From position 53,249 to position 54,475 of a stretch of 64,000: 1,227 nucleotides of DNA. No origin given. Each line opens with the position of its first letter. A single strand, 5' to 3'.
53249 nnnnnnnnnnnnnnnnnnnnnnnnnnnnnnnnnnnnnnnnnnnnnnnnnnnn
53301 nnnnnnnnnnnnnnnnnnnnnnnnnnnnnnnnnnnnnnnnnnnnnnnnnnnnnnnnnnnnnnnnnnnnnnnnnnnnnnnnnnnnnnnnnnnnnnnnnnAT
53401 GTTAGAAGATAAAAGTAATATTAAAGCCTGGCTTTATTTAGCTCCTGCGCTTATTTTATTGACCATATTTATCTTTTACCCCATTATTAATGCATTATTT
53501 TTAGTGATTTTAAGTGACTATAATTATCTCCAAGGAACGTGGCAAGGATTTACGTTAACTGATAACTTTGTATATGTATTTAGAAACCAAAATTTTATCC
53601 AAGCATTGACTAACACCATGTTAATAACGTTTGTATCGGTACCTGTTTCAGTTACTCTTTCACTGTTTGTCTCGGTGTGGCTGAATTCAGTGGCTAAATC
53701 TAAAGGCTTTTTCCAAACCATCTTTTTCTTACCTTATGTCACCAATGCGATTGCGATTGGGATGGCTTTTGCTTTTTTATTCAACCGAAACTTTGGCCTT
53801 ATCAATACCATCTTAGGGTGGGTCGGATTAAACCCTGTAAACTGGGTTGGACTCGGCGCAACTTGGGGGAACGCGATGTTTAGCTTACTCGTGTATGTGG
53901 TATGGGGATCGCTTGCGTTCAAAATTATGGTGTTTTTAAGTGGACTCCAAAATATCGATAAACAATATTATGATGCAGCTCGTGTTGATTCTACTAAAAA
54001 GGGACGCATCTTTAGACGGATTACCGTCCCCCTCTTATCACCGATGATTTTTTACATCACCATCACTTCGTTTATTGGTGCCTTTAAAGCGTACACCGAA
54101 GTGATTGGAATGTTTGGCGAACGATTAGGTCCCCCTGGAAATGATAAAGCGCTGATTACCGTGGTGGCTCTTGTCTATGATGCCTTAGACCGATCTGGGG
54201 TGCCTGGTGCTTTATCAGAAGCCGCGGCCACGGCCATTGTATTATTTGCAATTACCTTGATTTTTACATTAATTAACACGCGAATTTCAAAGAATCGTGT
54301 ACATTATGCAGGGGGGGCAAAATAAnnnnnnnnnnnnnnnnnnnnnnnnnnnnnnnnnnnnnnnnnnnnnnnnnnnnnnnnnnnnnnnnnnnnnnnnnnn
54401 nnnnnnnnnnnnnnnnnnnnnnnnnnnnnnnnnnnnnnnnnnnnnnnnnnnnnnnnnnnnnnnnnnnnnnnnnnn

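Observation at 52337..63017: Candidate nucleic-acid scavenging and uptake locus: CUT1 ABC importer, surface SNase lipoproteins, OB-fold surface protein and tandem nrnA nanoRNases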

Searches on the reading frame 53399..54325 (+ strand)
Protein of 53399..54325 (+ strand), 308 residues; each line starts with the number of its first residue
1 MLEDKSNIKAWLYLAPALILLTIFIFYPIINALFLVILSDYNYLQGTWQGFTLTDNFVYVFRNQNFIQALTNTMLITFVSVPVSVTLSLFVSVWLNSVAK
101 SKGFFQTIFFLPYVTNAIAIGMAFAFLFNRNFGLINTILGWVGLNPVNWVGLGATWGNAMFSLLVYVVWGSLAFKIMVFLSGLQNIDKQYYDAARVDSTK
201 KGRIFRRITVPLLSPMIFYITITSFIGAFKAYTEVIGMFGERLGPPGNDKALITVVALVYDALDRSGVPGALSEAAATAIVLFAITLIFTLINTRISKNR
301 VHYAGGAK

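Call 6: search_protein_families(library=pfam, proteins=[window:53399-54325:+], max_evalue=0.01)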
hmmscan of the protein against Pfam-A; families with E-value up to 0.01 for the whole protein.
window:53399-54325:+ (308 aa): 1 family
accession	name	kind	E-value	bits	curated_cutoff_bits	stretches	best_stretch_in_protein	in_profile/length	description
PF00528.27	BPD_transp_1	-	5.4e-12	46.3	26.4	1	86-296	3-178/184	Binding-protein-dependent transport system inner membrane component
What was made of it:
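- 53399..54325 (+): ABC permease 1 (UgpA-like). Pfam BPD_transp_1 (call 6).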

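Call 30: search_protein_families(library=ncbifam, proteins=[window:53399-54325:+], max_evalue=0.001)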
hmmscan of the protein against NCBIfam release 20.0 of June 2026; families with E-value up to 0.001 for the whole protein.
window:53399-54325:+ (308 aa): 12 families
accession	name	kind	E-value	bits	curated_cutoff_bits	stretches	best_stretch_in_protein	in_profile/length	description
NF007852.0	PRK10561.1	equivalog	1.8e-28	100.2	335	1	6-303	10-294/295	sn-glycerol-3-phosphate ABC transporter permease UgpA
NF040931.1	ABC_arch_GlcT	equivalog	8.3e-16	58.4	360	1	15-288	3-262/278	glucose ABC transporter permease GlcT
TIGR03262.1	PhnU2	equivalog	7.4e-12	44.7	593.25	1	13-228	6-201/546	putative 2-aminoethylphosphonate ABC transporter permease subunit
NF008232.0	PRK10999.1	equivalog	1.6e-10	40.4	392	1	53-299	266-517/520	maltose ABC transporter permease MalF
TIGR01581.1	Mo_ABC_porter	hypoth_equivalog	6.7e-09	35.6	210.3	1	56-286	9-219/225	ABC transporter permease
TIGR02141.1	modB_ABC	equivalog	1e-08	35.1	182.6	1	73-296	3-205/208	molybdate ABC transporter permease subunit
NF011624.0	PRK15050.1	equivalog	4.1e-07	29.4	247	1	4-288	18-277/297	2-aminoethylphosphonate ABC transporter permease subunit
NF007047.0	PRK09500.1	equivalog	1.4e-06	28.1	326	1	19-300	12-255/257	spermidine/putrescine ABC transporter permease PotC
NF006939.0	PRK09421.1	equivalog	1.4e-06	27.8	262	1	64-298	6-222/230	molybdate ABC transporter permease subunit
NF040733.1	ABC_perm_U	equivalog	2.8e-05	23.7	295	1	138-217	105-177/251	ABC transporter permease subunit SaoP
TIGR00969.1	3a0106s02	subfamily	6.1e-05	22.6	240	1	55-291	48-264/272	sulfate ABC transporter permease subunit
TIGR02140.1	permease_CysW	equivalog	0.0002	20.9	329.1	1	55-285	34-251/261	sulfate ABC transporter permease subunit CysW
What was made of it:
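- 53399..54325 (+): NCBIfam best hit UgpA, below cut-off (call 30).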

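Call 77: find_encoding_contigs(protein=window:53399-54325:+, flank=10000, max_places=8)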
Protein window:53399-54325:+ (308 aa): 2 contigs read that carry it; 2 places shown.
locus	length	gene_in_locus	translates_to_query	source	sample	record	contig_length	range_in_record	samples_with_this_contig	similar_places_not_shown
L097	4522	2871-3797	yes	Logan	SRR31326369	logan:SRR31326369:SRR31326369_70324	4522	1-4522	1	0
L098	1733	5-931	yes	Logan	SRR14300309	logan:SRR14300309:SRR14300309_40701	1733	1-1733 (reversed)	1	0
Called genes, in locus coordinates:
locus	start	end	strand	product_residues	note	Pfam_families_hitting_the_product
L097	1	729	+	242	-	?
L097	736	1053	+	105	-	PF02575:YbaB_DNA_bd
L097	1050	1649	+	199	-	PF21176:RecR_HhH, PF13662:Toprim_4, PF01751:Toprim, PF21175:RecR_C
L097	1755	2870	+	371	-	PF00005:ABC_tran, PF13304:AAA_21 (faint)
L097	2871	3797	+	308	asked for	PF00528:BPD_transp_1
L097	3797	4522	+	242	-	?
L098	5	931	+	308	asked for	PF00528:BPD_transp_1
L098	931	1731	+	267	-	?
